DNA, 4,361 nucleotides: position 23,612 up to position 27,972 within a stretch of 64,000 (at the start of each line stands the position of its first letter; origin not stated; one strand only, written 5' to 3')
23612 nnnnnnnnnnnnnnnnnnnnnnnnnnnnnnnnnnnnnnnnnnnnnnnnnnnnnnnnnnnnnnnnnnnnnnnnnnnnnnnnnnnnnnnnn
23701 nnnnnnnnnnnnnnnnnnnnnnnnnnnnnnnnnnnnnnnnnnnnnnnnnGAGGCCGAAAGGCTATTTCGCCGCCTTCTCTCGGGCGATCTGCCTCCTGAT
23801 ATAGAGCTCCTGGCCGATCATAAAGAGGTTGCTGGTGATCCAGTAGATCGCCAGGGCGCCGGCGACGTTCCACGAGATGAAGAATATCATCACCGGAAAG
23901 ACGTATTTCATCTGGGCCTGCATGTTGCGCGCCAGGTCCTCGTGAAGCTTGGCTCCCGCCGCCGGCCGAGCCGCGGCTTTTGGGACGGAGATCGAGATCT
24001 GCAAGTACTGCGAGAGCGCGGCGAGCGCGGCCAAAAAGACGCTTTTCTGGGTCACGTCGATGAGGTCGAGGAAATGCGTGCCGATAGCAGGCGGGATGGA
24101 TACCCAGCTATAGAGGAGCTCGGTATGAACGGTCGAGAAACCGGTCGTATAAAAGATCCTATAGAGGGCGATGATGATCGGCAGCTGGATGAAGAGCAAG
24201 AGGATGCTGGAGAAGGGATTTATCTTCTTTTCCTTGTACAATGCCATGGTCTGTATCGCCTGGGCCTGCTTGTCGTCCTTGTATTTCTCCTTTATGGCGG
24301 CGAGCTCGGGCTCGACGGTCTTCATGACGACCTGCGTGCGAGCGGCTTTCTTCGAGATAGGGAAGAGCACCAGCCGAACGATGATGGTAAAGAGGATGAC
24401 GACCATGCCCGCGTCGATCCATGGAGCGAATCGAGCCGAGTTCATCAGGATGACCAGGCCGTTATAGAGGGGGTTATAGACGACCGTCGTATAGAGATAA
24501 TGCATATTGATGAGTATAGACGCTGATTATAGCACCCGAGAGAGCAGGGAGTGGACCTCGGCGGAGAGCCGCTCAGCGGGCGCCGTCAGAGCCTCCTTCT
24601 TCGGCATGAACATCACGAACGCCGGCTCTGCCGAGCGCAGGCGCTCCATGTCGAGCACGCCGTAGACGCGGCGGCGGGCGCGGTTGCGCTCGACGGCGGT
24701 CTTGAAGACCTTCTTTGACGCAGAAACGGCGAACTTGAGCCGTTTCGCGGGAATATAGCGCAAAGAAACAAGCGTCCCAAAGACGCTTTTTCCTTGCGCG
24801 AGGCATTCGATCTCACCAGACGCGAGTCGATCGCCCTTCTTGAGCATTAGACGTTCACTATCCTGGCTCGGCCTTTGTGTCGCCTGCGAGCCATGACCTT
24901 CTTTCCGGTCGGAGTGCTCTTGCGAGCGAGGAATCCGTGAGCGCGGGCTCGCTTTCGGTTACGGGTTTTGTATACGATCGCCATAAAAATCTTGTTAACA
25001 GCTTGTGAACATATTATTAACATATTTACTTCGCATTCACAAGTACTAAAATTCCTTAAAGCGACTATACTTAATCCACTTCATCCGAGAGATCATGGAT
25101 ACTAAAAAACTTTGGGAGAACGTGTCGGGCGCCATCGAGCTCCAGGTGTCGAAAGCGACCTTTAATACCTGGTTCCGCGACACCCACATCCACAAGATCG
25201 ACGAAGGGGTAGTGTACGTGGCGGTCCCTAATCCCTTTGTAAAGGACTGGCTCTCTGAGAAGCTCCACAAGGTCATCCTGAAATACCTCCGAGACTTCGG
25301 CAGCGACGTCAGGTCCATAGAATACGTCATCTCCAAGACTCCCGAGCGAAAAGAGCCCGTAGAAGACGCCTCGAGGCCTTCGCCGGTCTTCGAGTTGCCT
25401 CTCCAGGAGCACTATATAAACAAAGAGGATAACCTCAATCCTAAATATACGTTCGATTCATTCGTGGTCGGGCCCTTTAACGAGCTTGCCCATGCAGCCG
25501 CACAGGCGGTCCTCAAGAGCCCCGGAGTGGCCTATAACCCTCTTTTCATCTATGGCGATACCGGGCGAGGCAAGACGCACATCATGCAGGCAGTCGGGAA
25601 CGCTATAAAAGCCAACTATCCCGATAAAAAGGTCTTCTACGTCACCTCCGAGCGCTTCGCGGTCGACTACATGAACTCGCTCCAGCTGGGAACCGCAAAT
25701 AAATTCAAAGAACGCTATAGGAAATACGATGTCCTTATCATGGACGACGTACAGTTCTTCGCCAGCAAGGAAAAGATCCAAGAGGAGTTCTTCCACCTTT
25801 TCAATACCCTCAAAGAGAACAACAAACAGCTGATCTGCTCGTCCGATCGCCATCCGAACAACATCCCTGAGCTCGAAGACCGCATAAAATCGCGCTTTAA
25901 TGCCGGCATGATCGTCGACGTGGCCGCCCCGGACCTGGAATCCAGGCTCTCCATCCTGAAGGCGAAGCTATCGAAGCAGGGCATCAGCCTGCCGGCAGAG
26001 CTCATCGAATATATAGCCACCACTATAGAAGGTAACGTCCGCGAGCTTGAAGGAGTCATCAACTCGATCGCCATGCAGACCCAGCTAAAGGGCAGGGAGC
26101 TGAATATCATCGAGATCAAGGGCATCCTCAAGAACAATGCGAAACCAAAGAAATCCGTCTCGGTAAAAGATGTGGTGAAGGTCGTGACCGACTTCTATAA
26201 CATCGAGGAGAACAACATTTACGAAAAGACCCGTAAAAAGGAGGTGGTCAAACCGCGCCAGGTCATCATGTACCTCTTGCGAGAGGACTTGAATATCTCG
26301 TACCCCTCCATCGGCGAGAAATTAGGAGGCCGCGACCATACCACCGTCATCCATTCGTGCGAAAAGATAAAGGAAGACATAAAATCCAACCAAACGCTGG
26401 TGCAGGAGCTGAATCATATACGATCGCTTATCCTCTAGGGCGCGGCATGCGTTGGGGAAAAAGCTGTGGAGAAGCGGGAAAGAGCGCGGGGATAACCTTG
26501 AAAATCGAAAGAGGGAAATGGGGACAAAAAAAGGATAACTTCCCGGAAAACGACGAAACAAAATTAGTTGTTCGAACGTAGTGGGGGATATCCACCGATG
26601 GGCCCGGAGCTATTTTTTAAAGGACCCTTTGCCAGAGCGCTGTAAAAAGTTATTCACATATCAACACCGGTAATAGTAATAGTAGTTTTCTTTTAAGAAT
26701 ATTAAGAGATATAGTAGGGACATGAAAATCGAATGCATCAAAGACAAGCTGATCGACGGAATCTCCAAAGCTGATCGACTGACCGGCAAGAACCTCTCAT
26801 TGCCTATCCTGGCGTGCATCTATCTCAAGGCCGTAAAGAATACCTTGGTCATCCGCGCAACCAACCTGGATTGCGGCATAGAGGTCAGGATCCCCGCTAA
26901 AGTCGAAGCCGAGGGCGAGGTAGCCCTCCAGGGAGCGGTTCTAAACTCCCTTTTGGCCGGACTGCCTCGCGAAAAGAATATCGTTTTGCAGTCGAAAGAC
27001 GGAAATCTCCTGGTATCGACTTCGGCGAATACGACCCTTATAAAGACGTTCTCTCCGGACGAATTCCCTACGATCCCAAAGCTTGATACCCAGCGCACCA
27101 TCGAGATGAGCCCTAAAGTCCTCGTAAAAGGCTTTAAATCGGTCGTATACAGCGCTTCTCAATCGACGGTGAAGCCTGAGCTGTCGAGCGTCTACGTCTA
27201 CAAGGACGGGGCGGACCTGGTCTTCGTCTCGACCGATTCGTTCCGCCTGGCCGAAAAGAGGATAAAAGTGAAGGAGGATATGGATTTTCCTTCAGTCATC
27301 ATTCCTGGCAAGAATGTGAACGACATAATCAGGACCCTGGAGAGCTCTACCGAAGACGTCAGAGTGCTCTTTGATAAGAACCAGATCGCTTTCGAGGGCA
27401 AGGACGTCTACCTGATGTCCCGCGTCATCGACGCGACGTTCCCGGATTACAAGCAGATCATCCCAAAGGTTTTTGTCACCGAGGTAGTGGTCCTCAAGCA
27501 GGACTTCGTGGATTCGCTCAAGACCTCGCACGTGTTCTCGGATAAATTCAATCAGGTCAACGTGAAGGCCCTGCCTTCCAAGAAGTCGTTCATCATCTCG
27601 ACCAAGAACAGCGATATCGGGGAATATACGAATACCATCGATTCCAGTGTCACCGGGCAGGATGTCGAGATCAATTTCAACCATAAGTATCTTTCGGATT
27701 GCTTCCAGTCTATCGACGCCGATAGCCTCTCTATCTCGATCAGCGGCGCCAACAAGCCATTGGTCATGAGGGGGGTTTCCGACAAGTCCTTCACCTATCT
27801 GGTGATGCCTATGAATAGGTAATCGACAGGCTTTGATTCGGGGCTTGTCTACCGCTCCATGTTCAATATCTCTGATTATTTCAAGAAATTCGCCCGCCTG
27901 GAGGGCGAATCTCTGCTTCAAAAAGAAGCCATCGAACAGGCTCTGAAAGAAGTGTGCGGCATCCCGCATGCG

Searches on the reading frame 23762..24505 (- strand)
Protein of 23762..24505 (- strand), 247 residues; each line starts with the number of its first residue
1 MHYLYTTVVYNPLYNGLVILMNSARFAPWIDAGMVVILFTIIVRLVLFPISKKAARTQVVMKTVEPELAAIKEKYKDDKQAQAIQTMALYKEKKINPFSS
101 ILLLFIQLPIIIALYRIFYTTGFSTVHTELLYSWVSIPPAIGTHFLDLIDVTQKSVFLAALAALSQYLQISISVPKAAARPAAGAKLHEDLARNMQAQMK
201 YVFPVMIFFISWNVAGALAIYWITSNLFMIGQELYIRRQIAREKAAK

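Call 40: search_protein_families(library=pfam, proteins=[window:23762-24505:-], max_evalue=0.001)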
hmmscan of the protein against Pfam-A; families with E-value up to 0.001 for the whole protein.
window:23762-24505:- (247 aa): 1 family
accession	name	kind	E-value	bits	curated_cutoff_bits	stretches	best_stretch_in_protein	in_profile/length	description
PF02096.25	60KD_IMP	-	1e-44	152.9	35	1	33-238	2-163/163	60Kd inner membrane protein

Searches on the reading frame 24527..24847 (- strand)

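Call 45: search_protein_families(library=pfam, proteins=[window:24527-24847:-], max_evalue=0.001)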
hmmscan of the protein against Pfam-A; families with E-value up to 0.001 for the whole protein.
window:24527-24847:- (106 aa): 1 family
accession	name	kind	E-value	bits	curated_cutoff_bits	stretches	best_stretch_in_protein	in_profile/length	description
PF00825.24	Ribonuclease_P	-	3.9e-12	46.6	22.3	1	16-105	17-108/109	Ribonuclease P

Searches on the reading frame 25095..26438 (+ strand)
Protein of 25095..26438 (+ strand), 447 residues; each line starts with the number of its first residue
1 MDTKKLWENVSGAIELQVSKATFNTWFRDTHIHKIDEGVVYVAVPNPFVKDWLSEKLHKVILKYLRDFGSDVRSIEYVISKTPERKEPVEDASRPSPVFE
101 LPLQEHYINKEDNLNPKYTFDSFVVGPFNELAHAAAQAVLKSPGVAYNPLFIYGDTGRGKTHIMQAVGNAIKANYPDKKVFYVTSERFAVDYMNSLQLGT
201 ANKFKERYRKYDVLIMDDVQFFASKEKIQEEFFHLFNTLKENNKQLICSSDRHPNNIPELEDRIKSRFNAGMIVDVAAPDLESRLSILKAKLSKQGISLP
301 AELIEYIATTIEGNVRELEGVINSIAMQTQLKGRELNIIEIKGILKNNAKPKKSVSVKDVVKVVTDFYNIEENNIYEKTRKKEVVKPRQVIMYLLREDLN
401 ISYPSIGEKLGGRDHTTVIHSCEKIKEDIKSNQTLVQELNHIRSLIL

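Call 40: search_protein_families(library=pfam, proteins=[window:25095-26438:+], max_evalue=0.001)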
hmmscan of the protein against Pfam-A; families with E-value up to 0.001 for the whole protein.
window:25095-26438:+ (447 aa): 6 families
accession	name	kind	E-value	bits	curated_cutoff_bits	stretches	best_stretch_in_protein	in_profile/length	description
PF00308.24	Bac_DnaA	-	1.2e-66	224.3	23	1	114-275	1-162/162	Bacterial DnaA ATPAse domain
PF08299.17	Bac_DnaA_C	-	1.8e-26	92.4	31.5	1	358-425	2-69/69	Bacterial dnaA protein helix-turn-helix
PF11638.13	DnaA_N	-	4.4e-15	55.6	24.6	1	5-66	2-64/65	DnaA N-terminal domain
PF01695.23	IstB_IS21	-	2.3e-07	31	24.1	1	151-249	96-192/238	IstB-like ATP binding protein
PF00004.35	AAA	-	8.1e-06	26.7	21.2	1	151-269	2-128/131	ATPase family associated with various cellular activities (AAA)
PF00910.28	RNA_helicase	-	4.6e-05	24.3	21.5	1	151-238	2-77/105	RNA helicase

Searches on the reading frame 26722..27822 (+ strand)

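Call 41: search_protein_families(library=pfam, proteins=[window:26722-27822:+], max_evalue=0.001)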
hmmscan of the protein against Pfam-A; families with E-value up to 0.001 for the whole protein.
window:26722-27822:+ (366 aa): 3 families
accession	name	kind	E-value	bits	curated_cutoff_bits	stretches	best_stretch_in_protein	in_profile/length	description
PF00712.24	DNA_pol3_beta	-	3.4e-25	89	24.4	2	1-119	1-120/120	DNA polymerase III beta subunit, N-terminal domain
PF02767.21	DNA_pol3_beta_2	-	3e-23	82.7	27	1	130-242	3-116/116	DNA polymerase III beta subunit, central domain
PF02768.20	DNA_pol3_beta_3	-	7.7e-20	71.4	27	1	244-364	1-120/121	DNA polymerase III beta subunit, C-terminal domain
